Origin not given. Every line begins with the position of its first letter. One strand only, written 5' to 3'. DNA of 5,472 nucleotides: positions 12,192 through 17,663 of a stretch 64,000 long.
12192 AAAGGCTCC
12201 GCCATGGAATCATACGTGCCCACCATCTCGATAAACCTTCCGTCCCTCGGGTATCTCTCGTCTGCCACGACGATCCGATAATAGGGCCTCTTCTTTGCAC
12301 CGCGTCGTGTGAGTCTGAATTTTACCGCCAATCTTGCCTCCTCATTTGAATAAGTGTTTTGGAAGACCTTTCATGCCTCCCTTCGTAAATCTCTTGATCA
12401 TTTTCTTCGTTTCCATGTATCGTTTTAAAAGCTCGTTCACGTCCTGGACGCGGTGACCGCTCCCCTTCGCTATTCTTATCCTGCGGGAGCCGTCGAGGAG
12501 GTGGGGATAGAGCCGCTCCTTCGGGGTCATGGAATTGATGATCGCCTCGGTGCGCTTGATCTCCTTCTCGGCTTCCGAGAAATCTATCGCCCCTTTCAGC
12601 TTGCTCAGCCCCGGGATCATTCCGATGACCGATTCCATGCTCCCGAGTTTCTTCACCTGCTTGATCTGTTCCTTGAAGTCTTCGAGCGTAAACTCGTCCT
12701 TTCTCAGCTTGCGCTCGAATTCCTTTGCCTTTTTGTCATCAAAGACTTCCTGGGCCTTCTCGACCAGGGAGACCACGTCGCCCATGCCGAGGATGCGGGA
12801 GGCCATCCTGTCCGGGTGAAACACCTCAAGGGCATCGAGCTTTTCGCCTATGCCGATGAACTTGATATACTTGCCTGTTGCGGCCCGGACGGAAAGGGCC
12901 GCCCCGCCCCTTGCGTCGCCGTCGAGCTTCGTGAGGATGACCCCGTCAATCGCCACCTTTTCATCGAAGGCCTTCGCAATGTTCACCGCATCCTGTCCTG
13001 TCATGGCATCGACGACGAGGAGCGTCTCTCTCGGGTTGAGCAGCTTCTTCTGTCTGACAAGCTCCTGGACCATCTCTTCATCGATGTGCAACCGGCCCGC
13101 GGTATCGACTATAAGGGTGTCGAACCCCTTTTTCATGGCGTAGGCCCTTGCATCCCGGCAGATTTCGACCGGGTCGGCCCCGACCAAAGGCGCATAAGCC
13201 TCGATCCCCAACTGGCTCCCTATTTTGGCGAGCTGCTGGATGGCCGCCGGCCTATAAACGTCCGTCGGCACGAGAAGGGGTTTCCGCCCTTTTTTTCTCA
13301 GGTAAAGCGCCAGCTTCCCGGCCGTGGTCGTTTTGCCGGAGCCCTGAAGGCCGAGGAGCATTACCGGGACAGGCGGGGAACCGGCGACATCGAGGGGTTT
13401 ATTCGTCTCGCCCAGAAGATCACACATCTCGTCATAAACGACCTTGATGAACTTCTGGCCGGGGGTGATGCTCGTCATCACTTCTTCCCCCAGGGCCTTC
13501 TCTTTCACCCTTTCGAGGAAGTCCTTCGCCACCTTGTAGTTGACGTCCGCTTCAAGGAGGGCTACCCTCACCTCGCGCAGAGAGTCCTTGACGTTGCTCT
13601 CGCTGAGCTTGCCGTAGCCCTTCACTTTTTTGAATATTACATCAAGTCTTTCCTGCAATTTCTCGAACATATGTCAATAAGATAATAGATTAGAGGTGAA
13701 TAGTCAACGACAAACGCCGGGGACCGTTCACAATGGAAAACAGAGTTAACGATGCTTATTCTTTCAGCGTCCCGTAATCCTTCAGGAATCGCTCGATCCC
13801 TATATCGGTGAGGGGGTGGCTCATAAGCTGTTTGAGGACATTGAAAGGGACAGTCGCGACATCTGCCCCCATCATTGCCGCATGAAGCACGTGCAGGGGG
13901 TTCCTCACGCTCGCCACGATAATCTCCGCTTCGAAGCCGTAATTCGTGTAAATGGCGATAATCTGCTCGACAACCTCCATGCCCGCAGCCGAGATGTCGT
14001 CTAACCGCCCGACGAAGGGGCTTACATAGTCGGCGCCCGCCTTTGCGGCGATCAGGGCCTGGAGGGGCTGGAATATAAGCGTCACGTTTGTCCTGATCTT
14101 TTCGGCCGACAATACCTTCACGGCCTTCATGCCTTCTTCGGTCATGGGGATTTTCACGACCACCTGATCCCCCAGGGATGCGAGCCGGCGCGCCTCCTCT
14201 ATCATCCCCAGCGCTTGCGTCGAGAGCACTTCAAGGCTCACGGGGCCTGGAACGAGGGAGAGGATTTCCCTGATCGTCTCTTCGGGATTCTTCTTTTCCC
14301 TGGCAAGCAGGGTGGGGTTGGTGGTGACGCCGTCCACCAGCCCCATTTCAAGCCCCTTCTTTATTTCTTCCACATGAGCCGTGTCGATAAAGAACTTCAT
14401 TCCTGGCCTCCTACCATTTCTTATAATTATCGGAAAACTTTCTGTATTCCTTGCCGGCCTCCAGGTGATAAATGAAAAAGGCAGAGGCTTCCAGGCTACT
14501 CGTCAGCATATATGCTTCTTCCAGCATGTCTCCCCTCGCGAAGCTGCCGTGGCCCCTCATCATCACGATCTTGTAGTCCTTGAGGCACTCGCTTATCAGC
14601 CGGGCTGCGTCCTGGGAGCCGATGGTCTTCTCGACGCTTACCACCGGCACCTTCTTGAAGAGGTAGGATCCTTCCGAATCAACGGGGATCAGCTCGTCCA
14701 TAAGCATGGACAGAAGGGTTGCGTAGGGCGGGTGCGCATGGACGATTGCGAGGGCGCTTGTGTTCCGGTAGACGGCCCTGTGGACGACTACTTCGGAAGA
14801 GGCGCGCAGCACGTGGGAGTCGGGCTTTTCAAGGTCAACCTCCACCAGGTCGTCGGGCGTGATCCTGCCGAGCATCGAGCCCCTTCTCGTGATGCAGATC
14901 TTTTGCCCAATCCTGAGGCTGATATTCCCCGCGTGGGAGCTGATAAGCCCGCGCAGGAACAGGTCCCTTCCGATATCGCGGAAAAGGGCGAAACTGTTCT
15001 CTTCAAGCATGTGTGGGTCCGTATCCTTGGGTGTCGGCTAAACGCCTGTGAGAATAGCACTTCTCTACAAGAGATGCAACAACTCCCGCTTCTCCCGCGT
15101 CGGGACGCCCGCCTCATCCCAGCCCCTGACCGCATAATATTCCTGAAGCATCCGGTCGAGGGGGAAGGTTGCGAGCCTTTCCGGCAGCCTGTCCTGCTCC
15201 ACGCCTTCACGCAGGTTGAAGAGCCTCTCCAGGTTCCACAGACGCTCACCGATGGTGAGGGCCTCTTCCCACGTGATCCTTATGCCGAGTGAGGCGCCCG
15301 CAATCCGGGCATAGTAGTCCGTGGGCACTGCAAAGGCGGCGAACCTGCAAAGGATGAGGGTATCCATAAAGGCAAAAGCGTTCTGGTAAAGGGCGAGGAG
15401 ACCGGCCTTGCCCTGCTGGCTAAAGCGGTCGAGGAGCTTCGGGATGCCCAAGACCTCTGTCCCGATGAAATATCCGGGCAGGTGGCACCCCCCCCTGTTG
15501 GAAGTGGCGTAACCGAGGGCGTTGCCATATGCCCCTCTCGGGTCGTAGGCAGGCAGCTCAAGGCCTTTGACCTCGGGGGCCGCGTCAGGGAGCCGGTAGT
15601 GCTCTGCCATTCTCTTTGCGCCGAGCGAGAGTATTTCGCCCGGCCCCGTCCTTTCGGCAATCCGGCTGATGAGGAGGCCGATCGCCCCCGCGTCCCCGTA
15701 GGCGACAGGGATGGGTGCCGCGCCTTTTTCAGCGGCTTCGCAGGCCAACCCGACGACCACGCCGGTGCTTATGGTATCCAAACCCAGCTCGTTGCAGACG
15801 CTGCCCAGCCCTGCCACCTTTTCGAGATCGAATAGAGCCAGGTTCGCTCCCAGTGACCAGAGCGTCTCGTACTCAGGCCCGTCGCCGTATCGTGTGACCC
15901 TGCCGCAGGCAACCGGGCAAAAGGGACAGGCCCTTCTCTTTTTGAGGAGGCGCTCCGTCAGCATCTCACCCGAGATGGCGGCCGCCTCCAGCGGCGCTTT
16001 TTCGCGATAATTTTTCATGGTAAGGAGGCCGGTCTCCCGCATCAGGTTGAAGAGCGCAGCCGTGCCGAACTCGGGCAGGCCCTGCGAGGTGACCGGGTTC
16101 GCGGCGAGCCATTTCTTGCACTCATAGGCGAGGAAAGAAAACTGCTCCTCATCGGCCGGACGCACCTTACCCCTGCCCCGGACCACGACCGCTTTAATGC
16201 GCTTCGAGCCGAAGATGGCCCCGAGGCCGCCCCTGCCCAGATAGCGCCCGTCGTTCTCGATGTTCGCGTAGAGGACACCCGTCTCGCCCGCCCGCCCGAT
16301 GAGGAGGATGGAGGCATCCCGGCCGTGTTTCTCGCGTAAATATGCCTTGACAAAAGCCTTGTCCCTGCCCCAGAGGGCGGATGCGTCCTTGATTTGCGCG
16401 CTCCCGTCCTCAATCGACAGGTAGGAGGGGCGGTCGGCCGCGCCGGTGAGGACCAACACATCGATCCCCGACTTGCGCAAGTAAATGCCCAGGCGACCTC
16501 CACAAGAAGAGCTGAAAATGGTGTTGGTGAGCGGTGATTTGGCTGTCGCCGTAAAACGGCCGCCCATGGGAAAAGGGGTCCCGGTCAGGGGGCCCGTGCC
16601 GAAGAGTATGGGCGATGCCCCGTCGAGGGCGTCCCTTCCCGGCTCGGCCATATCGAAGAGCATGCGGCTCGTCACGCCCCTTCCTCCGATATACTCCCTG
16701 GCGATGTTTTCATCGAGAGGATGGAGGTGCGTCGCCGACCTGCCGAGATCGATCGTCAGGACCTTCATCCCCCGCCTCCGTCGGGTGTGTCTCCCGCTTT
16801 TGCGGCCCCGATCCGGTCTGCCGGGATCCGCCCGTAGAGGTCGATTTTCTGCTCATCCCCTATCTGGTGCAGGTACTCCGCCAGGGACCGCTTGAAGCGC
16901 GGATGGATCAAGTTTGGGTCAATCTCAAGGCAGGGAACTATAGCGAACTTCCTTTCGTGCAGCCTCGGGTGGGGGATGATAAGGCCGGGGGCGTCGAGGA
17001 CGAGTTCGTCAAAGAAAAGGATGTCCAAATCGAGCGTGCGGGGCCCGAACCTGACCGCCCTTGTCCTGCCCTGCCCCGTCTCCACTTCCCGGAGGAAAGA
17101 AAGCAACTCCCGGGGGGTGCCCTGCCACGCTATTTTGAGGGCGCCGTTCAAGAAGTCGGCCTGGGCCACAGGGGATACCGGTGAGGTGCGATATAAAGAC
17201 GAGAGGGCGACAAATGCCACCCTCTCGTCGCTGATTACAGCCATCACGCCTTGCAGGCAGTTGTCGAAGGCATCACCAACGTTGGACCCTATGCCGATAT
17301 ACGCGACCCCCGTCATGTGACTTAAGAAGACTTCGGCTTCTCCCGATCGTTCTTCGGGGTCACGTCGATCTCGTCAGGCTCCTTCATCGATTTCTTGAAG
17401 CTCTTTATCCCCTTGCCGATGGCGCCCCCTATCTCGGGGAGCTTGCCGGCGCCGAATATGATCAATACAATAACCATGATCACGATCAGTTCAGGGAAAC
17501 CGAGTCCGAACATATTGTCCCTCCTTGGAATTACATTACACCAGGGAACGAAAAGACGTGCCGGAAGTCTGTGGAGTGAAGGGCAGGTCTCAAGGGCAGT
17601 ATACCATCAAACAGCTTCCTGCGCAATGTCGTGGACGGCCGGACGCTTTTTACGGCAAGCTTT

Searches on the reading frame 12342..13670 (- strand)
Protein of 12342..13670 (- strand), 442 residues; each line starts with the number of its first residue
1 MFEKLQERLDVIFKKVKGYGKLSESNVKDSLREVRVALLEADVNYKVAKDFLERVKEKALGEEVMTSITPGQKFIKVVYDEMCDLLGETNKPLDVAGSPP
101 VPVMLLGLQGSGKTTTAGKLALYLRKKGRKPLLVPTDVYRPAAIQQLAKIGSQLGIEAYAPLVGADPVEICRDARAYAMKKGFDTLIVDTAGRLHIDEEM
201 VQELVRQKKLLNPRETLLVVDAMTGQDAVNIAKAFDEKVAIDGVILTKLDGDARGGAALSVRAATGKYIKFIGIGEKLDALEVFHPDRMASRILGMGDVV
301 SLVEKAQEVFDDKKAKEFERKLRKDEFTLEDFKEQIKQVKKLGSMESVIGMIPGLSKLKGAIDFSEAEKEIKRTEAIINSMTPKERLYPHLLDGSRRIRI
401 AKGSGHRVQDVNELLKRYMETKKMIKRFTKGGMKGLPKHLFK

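Call 43: find_homologous_proteins(query=window:12342-13670:-, max_evalue=1e-50)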
Query window:12342-13670:- (442 aa): 8000 proteins with E <= 1e-50 among 8000 candidates; the best 120 are listed.
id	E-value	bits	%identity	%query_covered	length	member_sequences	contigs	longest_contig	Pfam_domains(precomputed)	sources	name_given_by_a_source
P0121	5.5e-281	950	100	100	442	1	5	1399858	PF06414.19,PF02881.25,PF02978.27,PF00448.29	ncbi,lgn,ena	-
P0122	1.3e-280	948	100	100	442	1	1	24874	PF06414.19,PF02881.25,PF02978.27,PF00448.29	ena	-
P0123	3.0e-277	937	98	100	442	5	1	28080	PF02881.25,PF02978.27,PF01656.30,PF00448.29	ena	-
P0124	3.4e-277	937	98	100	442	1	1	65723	PF02881.25,PF02978.27,PF00448.29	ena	-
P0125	1.5e-275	932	98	100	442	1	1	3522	PF02881.25,PF02978.27,PF01656.30,PF00448.29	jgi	jgi:signal recognition particle subunit SRP54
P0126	3.9e-274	927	97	100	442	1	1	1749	PF06414.19,PF02881.25,PF02978.27,PF01656.30,PF00448.29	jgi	jgi:signal recognition particle subunit SRP54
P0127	1.0e-273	926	97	100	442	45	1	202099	PF06414.19,PF02881.25,PF02978.27,PF00448.29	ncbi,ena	-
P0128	1.3e-268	909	95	100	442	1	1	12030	PF02881.25,PF02978.27,PF00448.29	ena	-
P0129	2.0e-268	908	95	100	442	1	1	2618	PF02881.25,PF02978.27,PF00448.29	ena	-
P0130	5.0e-268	907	95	100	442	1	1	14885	PF02881.25,PF02978.27,PF00448.29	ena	-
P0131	1.6e-265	899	94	100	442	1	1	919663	PF02881.25,PF02978.27,PF01656.30,PF00448.29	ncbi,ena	-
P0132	4.1e-264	894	93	100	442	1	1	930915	PF02881.25,PF02978.27,PF01656.30,PF00448.29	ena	-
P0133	6.4e-262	887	92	100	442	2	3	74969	PF02881.25,PF02978.27,PF01656.30,PF00448.29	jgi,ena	jgi:signal recognition particle subunit SRP54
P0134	1.1e-260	883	90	100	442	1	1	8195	PF02881.25,PF02978.27,PF01656.30,PF00448.29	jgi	jgi:signal recognition particle subunit SRP54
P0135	1.9e-260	882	91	100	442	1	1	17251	PF02881.25,PF02978.27,PF01656.30,PF00448.29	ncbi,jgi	ncbi:MAG: signal recognition particle protein [Syntrophorhabdales bacterium]|jgi:signal recognition 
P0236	5.5e-224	762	79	100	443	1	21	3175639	PF02881.25,PF02978.27,PF00448.29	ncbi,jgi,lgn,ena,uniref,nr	ncbi:signal recognition particle protein [Syntrophorhabdus aromaticivorans]|uniref:Signal recognitio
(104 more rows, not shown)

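Call 44: find_encoding_contigs(protein=P0236, flank=10000, max_places=1)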
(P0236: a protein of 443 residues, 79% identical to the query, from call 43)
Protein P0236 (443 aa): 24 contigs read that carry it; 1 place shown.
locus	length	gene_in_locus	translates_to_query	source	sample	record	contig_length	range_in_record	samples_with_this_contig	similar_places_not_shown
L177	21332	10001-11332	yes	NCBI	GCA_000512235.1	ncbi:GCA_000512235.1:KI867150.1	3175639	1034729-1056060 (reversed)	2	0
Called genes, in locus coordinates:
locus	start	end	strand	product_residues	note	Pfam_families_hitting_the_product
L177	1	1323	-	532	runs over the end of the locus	PF02690:Na_Pi_cotrans, PF01895:PhoU (weak)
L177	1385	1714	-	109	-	PF01588:tRNA_bind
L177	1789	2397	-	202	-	PF01557:FAA_hydrolase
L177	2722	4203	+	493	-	PF01435:Peptidase_M48, PF00515:TPR_1 (faint), PF07719:TPR_2 (faint), PF13432:TPR_16 (faint), PF14559:TPR_19 (faint)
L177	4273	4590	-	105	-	PF01910:Thiamine_BP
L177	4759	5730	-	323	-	PF00512:HisKA (weak), PF02518:HATPase_c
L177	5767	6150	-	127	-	-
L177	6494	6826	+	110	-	PF14357:DUF4404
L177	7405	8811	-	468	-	PF00072:Response_reg, PF00158:Sigma54_activat, PF14532:Sigma54_activ_2, PF07728:AAA_5, PF25601:AAA_lid_14, PF02954:HTH_8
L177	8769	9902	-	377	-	PF00512:HisKA, PF02518:HATPase_c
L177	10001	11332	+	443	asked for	PF02881:SRP54_N, PF00448:SRP54, PF02978:SRP_SPB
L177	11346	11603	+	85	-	PF00886:Ribosomal_S16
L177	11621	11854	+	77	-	PF13083:KH_KhpA-B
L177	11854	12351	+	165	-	PF01782:RimM, PF05239:PRC, PF24986:PRC_RimM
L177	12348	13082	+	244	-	PF01746:tRNA_m1G_MT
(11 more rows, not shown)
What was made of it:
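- Tried and rejected: Looking for the array near ffh in the cultured Syntrophorhabdus aromaticivorans (call 44).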

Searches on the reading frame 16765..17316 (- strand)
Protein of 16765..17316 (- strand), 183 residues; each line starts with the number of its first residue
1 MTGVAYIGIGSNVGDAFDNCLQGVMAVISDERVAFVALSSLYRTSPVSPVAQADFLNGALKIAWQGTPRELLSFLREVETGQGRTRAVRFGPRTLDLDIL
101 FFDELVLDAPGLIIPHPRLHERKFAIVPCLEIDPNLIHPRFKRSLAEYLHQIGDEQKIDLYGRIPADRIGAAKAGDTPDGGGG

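Call 3: search_protein_families(library=pfam, proteins=[window:16765-17316:-], max_evalue=0.01)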
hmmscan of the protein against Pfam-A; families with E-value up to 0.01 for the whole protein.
window:16765-17316:- (183 aa): 1 family
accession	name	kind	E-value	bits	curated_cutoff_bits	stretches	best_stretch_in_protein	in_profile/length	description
PF01288.25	HPPK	-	1.5e-32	112.8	25.7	1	6-134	1-116/116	7,8-dihydro-6-hydroxymethylpterin-pyrophosphokinase (HPPK)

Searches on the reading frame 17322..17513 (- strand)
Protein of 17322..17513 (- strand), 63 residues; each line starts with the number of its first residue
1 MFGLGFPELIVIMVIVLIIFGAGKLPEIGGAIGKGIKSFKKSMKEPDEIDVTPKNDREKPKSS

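Call 3: search_protein_families(library=pfam, proteins=[window:17322-17513:-], max_evalue=0.01)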
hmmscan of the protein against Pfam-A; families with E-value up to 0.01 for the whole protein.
window:17322-17513:- (63 aa): 1 family
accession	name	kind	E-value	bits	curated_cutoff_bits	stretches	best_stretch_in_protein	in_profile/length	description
PF02416.21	TatA_B_E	-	6.7e-19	67.3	21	1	4-52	1-49/53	mttA/Hcf106 family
